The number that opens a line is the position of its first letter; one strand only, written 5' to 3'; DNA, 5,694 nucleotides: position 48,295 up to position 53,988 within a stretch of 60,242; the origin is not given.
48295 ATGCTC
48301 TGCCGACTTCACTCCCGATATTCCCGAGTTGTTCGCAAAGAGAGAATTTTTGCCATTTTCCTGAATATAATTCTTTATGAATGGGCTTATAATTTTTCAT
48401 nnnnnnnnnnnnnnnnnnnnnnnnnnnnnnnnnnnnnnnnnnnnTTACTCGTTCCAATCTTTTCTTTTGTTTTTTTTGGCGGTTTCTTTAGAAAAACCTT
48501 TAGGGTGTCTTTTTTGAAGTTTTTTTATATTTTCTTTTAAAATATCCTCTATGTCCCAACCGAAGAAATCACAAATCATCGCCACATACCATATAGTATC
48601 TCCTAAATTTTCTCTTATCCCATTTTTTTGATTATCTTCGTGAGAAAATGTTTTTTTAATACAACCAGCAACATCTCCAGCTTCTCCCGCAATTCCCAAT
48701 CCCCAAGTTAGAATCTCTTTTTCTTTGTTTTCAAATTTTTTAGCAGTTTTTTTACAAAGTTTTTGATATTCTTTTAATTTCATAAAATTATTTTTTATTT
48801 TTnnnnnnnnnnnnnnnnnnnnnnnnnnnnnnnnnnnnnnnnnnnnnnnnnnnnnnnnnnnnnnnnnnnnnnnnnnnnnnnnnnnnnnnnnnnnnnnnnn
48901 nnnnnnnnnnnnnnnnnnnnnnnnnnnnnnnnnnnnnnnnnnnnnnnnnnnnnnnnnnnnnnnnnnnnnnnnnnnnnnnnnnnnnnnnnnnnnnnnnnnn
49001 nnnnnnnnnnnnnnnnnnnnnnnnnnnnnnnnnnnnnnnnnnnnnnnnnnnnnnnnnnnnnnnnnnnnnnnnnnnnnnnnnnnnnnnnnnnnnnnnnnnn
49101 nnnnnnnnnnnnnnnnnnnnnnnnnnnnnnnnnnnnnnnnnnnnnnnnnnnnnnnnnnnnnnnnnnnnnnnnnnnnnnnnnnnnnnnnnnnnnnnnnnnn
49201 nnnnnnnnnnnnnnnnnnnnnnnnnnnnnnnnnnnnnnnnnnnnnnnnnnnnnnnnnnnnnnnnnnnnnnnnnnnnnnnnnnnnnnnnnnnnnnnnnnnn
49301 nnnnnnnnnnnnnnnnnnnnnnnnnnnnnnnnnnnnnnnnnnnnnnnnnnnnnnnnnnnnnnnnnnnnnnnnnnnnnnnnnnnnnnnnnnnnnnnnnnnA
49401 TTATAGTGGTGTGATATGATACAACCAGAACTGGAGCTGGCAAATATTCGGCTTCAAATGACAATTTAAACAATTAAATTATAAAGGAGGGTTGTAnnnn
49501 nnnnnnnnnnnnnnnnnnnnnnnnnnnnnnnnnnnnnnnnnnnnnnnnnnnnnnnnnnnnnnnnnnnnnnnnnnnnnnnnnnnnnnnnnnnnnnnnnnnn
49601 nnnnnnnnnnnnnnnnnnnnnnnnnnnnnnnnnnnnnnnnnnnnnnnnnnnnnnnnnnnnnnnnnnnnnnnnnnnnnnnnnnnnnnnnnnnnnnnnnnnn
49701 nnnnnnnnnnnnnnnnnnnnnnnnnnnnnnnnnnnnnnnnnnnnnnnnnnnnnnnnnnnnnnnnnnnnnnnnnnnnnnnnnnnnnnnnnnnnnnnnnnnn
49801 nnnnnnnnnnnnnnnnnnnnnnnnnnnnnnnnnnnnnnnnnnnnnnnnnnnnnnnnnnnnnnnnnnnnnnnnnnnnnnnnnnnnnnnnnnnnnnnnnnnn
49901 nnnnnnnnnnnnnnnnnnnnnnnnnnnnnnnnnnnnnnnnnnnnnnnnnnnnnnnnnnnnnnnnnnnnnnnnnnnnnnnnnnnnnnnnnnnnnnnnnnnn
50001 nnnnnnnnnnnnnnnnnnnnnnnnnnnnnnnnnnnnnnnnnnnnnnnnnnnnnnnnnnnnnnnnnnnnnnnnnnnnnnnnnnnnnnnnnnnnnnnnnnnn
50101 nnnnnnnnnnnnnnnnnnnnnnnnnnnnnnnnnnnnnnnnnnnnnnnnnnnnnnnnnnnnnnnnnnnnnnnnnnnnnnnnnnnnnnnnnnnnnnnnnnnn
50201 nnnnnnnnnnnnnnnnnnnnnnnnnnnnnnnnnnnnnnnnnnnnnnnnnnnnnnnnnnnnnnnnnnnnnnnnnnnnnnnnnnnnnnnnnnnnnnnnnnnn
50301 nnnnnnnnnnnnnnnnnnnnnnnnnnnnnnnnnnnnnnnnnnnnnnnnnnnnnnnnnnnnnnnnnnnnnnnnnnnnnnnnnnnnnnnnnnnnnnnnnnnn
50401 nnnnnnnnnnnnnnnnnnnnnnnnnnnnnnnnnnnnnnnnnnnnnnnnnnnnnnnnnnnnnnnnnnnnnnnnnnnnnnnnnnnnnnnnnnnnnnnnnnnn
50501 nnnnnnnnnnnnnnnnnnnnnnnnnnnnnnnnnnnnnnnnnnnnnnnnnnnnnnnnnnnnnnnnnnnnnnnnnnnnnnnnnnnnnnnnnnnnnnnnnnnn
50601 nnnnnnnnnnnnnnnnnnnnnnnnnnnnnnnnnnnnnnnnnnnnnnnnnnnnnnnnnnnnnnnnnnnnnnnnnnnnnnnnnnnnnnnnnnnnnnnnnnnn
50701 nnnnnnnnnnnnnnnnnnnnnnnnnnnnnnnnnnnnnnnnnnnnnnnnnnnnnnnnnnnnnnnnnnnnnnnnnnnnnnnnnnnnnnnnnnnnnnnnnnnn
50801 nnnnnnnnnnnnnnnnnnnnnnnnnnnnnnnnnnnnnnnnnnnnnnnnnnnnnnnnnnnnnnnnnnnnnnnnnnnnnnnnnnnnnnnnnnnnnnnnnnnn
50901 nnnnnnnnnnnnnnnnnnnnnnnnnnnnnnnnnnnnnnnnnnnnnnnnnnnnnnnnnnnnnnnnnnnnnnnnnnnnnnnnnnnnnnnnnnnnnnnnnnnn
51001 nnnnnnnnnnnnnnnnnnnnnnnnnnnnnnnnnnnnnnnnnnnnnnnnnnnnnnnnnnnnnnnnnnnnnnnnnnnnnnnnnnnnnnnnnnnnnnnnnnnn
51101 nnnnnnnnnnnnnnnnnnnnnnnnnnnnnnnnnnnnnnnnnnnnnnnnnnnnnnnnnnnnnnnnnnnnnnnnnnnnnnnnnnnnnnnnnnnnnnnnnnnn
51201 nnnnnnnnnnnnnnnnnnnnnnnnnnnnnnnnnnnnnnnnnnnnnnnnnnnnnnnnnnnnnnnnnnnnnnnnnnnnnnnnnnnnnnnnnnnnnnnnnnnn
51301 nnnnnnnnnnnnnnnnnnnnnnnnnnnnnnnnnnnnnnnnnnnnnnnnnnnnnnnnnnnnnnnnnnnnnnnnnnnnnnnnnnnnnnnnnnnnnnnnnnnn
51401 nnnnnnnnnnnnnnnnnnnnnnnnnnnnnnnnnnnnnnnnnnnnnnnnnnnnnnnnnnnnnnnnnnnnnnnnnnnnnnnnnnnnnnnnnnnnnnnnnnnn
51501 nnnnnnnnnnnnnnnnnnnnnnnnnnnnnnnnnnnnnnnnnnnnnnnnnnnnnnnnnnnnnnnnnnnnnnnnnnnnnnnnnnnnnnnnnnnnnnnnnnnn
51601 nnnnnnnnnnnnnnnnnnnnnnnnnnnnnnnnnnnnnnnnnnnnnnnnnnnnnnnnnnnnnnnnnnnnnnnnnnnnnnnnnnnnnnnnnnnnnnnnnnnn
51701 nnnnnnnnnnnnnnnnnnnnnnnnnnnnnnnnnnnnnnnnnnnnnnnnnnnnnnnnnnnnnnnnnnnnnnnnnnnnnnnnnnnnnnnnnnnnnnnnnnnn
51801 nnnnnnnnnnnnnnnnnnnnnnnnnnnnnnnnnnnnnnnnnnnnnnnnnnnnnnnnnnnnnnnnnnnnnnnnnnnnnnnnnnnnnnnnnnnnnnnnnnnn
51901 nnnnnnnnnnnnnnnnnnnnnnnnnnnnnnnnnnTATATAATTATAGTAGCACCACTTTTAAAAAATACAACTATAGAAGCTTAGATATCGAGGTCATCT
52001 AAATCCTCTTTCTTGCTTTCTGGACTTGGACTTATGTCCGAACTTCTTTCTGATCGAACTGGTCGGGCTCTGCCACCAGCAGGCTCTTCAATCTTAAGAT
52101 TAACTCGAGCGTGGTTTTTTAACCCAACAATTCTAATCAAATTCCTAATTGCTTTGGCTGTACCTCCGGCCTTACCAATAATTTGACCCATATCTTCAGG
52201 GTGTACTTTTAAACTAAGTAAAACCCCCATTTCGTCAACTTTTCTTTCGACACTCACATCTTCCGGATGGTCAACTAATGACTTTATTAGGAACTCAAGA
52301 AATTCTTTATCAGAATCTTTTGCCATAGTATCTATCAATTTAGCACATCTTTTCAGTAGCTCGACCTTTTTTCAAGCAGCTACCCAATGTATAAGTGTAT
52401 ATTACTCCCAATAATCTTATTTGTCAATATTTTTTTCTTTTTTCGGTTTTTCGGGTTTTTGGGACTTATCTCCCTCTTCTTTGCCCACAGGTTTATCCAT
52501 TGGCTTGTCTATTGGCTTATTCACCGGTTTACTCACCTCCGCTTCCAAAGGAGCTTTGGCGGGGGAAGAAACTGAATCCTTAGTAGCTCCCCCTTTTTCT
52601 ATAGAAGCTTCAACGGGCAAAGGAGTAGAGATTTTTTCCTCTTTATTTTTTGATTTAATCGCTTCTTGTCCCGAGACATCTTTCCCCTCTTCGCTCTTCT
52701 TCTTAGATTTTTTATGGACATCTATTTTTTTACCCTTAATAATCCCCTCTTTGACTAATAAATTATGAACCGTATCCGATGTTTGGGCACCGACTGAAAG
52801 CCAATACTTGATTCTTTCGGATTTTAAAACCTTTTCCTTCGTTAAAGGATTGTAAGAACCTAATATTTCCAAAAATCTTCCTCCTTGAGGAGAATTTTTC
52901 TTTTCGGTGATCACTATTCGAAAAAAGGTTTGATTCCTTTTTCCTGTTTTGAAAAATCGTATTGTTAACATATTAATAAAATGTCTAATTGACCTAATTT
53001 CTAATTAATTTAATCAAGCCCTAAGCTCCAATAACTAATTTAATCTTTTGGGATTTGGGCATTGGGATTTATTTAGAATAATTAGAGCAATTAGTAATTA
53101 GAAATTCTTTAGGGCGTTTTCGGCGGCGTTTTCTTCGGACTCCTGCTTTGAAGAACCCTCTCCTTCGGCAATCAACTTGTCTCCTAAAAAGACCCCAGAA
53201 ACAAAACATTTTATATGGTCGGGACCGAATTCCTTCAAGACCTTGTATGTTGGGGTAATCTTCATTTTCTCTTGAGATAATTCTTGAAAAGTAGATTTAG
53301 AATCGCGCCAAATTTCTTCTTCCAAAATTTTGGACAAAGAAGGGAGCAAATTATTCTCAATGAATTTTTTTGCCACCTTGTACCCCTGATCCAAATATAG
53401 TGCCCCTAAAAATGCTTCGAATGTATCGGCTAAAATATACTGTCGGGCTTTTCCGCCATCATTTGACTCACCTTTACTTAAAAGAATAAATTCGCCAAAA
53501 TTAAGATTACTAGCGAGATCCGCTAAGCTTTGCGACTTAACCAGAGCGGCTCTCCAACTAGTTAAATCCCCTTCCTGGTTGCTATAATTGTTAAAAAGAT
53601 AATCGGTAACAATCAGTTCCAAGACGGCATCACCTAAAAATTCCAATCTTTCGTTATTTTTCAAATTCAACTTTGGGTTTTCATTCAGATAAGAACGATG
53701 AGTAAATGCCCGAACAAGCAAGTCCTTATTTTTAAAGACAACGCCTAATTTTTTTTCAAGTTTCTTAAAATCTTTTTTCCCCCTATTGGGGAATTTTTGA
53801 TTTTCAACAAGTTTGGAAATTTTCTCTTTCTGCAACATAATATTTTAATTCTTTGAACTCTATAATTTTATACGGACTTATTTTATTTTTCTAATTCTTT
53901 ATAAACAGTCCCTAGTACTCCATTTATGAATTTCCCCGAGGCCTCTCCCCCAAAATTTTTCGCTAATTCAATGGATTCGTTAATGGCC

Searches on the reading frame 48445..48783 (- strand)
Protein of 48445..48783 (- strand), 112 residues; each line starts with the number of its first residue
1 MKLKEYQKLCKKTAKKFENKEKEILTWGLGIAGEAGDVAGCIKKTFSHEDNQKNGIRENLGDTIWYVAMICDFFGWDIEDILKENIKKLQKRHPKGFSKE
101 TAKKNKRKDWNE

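Call 7: search_protein_families(library=pfam, proteins=[window:48445-48783:-], max_evalue=0.1)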
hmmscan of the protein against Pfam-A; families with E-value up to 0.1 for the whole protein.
window:48445-48783:- (112 aa): 3 families
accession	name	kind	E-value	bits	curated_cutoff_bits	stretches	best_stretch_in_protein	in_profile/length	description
PF03819.22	MazG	-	2.8e-10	40.7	22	1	28-97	7-74/74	MazG nucleotide pyrophosphohydrolase domain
PF12643.12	MazG-like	-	0.00019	22.1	27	1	51-103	29-80/85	MazG-like family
PF20434.5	BD-FAE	-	0.075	13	26.8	1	11-87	78-154/215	BD-FAE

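Call 8: search_protein_families(library=ncbifam, proteins=[window:48445-48783:-], max_evalue=0.1)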
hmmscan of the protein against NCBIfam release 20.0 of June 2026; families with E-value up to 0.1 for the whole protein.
window:48445-48783:- (112 aa): 5 families
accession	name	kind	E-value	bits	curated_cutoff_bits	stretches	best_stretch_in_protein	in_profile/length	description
NF007113.1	PRK09562.1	equivalog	1.2e-05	25.1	208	1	49-111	46-114/251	nucleoside triphosphate pyrophosphohydrolase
NF052436.1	YabN_Meth_PPase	exception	0.0009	18.3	525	1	49-108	274-339/486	bifunctional methyltransferase/pyrophosphohydrolase YabN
TIGR00444.1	mazG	subfamily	0.002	17.8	148.3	1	51-106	41-100/248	MazG family protein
NF008988.0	PRK12334.1-4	equivalog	0.018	13.9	501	1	49-105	174-236/335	nucleoside triphosphate pyrophosphohydrolase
NF008991.0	PRK12334.2-3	equivalog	0.03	13.7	696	1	49-98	179-234/454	nucleoside triphosphate pyrophosphohydrolase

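Call 35: search_protein_families(library=padloc, proteins=[window:48445-48783:-], max_evalue=0.01)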
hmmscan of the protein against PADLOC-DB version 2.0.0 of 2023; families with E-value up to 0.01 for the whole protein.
window:48445-48783:- (112 aa): 0 families

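Call 36: search_protein_families(library=phrogs, proteins=[window:48445-48783:-], max_evalue=0.01)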
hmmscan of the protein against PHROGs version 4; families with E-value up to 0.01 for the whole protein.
window:48445-48783:- (112 aa): 4 families
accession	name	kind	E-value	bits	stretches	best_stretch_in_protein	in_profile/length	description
phrog_229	-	other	5.2e-25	89.6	1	1-102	248-355/533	MazG-like pyrophosphatase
phrog_22758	-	other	6.2e-06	27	1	28-107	134-218/221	MazG-like pyrophosphatase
phrog_37613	-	other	3.7e-05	23.9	1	15-102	284-373/394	MazG-like pyrophosphatase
phrog_16522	-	other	0.0049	17.2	0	74-95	129-150/296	MazG-like pyrophosphatase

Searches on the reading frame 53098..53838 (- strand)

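Call 43: search_protein_families(library=pfam, proteins=[window:53098-53838:-], max_evalue=0.001)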
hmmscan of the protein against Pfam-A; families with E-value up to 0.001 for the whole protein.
window:53098-53838:- (246 aa): 4 families
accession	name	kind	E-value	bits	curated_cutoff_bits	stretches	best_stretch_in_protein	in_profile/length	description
PF14622.11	Ribonucleas_3_3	-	9.7e-42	142.6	35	1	37-167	1-127/128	Ribonuclease-III-like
PF00636.31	Ribonuclease_3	-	5.7e-27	94.9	27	1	63-152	1-102/102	Ribonuclease III domain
PF00035.32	dsrm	-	9.7e-14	52.1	23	1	181-245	2-65/66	Double-stranded RNA binding motif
PF22935.1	RM44_endonuclase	-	3.6e-08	34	27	1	29-147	11-139/139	Large ribosomal subunit protein mL44, endonuclease domain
